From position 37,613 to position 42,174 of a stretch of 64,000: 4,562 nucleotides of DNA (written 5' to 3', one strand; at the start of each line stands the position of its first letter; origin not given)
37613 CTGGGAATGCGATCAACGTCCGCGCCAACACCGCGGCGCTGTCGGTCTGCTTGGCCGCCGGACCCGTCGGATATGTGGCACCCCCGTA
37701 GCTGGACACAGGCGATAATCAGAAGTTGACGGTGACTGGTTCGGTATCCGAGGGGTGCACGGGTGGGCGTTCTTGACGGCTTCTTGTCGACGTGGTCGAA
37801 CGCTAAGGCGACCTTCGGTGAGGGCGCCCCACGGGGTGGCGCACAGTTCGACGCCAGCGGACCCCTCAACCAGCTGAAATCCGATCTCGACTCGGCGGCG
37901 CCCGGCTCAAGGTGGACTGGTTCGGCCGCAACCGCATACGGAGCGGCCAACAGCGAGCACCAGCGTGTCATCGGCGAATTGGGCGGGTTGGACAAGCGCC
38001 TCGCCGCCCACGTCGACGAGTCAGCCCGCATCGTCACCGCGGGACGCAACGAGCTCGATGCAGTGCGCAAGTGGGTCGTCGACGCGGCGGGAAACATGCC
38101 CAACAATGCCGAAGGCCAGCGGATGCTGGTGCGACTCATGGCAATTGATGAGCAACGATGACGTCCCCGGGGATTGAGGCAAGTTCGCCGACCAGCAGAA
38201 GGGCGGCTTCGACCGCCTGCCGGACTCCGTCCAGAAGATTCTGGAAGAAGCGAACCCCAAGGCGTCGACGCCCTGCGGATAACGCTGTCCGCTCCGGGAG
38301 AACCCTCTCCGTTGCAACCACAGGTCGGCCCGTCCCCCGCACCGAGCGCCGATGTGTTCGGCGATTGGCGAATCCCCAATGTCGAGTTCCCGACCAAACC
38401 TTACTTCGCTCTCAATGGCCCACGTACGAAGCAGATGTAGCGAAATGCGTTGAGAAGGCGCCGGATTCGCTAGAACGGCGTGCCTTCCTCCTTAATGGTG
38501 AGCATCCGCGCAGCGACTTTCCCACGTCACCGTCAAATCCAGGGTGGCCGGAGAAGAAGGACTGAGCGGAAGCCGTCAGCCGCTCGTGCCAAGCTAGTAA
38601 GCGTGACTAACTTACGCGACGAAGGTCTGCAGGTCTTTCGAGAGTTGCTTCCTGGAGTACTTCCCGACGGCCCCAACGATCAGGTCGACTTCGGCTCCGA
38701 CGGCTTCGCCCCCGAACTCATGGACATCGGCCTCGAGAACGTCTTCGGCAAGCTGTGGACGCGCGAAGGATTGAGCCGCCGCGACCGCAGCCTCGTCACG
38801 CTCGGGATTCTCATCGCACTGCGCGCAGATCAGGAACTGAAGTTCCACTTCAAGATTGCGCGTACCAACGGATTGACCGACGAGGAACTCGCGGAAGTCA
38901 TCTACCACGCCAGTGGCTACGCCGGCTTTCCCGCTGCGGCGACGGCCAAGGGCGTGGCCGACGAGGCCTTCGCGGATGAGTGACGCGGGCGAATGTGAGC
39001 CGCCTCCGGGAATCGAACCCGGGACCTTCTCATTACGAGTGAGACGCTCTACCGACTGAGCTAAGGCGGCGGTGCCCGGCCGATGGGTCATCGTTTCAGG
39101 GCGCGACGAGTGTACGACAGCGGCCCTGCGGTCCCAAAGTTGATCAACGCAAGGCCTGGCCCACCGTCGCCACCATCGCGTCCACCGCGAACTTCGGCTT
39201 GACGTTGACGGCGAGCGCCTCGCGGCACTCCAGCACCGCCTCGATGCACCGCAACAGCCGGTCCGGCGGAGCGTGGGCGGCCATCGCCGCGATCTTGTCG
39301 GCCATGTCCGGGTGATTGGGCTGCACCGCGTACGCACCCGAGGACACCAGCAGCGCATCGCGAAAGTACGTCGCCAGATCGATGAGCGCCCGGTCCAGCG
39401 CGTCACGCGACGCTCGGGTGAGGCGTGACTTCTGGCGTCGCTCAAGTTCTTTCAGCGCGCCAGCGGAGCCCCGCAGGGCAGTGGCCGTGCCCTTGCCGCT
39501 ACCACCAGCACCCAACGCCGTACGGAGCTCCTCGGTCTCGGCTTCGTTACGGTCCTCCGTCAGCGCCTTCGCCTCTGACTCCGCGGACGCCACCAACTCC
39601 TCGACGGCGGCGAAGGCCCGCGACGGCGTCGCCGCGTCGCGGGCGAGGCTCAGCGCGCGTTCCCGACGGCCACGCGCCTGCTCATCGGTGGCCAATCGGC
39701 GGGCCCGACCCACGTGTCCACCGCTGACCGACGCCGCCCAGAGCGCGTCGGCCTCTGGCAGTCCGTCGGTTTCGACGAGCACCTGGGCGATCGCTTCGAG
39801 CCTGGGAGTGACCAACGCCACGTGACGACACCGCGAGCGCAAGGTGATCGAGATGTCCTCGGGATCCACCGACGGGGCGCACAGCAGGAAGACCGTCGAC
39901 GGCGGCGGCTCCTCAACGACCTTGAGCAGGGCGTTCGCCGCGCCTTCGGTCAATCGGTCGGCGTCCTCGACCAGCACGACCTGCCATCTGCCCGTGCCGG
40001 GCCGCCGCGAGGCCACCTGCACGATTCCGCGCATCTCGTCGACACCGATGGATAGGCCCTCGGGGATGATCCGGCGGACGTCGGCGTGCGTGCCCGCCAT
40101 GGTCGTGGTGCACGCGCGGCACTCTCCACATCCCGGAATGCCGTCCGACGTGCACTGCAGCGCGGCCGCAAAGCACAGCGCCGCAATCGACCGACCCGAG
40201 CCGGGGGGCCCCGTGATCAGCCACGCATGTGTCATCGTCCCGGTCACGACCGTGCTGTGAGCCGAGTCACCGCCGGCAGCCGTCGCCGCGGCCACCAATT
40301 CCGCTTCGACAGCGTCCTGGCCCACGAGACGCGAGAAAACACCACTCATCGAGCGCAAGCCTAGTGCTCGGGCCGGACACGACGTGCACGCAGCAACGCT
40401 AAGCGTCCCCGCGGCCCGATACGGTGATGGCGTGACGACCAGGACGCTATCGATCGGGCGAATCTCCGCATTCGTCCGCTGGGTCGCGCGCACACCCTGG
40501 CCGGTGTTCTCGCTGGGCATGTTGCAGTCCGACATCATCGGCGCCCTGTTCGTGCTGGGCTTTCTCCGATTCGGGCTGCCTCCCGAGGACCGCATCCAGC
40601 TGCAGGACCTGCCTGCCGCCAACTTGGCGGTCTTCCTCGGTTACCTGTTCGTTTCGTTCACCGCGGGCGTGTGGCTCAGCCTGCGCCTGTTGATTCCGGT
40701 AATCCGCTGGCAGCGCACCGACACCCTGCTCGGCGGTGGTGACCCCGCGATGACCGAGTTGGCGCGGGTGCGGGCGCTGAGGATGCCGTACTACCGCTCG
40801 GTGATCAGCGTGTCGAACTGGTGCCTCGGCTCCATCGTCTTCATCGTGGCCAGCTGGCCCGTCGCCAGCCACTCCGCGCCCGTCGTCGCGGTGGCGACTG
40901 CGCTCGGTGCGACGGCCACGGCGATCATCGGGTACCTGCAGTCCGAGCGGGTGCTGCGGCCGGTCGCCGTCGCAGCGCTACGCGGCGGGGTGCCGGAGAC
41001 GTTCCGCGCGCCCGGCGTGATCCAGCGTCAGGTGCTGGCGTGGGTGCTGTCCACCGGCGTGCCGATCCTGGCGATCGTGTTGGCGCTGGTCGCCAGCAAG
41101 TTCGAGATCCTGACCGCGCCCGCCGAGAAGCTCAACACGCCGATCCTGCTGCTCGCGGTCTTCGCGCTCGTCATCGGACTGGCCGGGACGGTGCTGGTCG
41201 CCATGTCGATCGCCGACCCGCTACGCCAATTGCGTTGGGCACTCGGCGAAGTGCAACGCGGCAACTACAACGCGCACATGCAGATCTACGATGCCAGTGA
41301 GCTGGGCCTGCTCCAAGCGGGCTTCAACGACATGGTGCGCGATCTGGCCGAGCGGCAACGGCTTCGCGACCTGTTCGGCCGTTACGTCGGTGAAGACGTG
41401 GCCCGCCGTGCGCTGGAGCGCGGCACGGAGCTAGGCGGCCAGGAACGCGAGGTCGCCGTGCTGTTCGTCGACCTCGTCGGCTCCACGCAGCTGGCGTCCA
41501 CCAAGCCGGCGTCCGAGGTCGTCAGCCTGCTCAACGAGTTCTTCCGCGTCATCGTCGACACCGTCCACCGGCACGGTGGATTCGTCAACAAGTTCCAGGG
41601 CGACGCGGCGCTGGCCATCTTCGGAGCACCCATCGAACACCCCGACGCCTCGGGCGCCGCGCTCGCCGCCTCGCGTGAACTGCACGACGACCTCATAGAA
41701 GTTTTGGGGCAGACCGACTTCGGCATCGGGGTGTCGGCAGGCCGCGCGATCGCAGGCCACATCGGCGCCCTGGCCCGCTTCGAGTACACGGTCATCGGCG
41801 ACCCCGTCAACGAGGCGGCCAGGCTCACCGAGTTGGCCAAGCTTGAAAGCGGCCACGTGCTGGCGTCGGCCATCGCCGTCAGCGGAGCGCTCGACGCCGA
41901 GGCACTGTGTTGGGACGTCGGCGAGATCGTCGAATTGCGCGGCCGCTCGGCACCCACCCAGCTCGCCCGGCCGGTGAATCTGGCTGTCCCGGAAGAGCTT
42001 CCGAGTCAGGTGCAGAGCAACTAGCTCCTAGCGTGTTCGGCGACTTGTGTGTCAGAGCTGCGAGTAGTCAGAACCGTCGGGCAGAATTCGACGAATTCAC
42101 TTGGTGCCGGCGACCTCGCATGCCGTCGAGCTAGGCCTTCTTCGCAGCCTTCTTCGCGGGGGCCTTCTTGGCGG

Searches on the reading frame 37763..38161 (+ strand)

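Call 32: search_protein_families(library=pfam, proteins=[window:37763-38161:+], max_evalue=0.001)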
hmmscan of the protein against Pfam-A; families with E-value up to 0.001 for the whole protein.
window:37763-38161:+ (132 aa): 1 family
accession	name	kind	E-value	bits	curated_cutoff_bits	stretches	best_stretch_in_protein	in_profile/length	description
PF18879.6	EspA_EspE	-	4.3e-23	81.9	27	1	18-99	1-83/84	EspA/EspE family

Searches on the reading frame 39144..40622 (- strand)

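Call 32: search_protein_families(library=pfam, proteins=[window:39144-40622:-], max_evalue=0.001)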
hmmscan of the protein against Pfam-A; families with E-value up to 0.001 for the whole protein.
window:39144-40622:- (492 aa): 3 families
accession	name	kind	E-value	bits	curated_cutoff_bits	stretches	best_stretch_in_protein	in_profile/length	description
PF13177.12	DNA_pol3_delta2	-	2.5e-36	125.5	27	1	124-270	12-157/161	DNA polymerase III, delta subunit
PF09115.15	DNApol3-delta_C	-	3.3e-05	24.7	21.7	1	416-470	43-96/117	DNA polymerase III, delta subunit, C terminal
PF00004.35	AAA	-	0.00096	20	21.2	0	135-269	2-127/131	ATPase family associated with various cellular activities (AAA)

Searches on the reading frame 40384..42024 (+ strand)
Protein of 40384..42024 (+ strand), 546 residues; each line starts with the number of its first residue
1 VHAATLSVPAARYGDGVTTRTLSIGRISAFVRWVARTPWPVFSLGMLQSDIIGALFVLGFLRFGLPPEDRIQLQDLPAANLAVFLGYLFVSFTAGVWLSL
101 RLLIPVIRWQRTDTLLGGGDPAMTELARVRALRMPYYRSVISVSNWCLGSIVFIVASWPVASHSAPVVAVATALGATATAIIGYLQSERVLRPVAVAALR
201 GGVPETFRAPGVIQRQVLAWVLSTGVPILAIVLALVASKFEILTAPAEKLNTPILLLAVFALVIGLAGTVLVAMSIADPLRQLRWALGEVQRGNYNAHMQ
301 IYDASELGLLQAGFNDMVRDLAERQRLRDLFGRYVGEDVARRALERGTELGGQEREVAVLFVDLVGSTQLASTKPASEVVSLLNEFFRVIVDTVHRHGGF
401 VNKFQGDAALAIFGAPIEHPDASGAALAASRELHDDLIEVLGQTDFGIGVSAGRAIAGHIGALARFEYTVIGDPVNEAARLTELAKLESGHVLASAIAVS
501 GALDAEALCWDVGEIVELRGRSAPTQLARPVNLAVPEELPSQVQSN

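Call 32: search_protein_families(library=pfam, proteins=[window:40384-42024:+], max_evalue=0.001)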
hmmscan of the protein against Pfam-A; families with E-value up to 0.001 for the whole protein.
window:40384-42024:+ (546 aa): 2 families
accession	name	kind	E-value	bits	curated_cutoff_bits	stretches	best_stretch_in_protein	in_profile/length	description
PF00211.25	Guanylate_cyc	-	3.6e-13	50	21.9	1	355-520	7-172/183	Adenylate and Guanylate cyclase catalytic domain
PF00672.30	HAMP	-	1.1e-08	35.7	25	1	271-321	1-51/53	HAMP domain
